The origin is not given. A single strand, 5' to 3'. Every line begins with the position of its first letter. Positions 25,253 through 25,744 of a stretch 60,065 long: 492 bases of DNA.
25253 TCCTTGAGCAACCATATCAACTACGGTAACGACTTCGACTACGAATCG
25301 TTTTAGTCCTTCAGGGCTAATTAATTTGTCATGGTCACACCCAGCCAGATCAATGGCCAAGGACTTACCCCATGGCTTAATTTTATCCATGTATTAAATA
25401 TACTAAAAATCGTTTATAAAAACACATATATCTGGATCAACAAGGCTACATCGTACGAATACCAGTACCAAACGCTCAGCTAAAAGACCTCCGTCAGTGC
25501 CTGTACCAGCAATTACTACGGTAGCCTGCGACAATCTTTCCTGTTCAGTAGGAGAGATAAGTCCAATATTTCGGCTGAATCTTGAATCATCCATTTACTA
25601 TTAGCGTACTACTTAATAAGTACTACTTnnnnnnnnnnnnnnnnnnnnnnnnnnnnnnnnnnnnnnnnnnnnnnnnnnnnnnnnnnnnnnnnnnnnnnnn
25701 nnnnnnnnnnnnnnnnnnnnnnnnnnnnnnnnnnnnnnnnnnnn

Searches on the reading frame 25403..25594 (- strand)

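Call 11: search_protein_families(library=pfam, max_evalue=0.1, proteins=[window:25403-25594:-])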
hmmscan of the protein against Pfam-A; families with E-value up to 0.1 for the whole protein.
window:25403-25594:- (63 aa): 1 family
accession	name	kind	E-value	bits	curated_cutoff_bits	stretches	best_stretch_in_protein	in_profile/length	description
PF00899.27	ThiF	-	0.00046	19.8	28.1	1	6-55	1-53/238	ThiF family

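Call 12: search_protein_families(library=padloc, max_evalue=0.1, proteins=[window:25403-25594:-])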
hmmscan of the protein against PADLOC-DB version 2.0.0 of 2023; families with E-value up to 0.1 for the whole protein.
window:25403-25594:- (63 aa): 6 families
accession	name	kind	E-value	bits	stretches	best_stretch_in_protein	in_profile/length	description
PDLC00837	E1-E2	-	0.0014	15.5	1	18-58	320-361/593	E1-E2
PDLC00828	E1-E2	-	0.0061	13.9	1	19-61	171-214/431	E1-E2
PDLC00832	E1-E2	-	0.0077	12.5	1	16-57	331-373/588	E1-E2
PDLC00836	E1-E2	-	0.0098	12.5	1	15-55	333-374/602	E1-E2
PDLC00854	E1-E2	-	0.017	12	1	6-43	347-381/605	E1-E2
PDLC00840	E1-E2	-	0.058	10.4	1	16-57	206-248/458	E1-E2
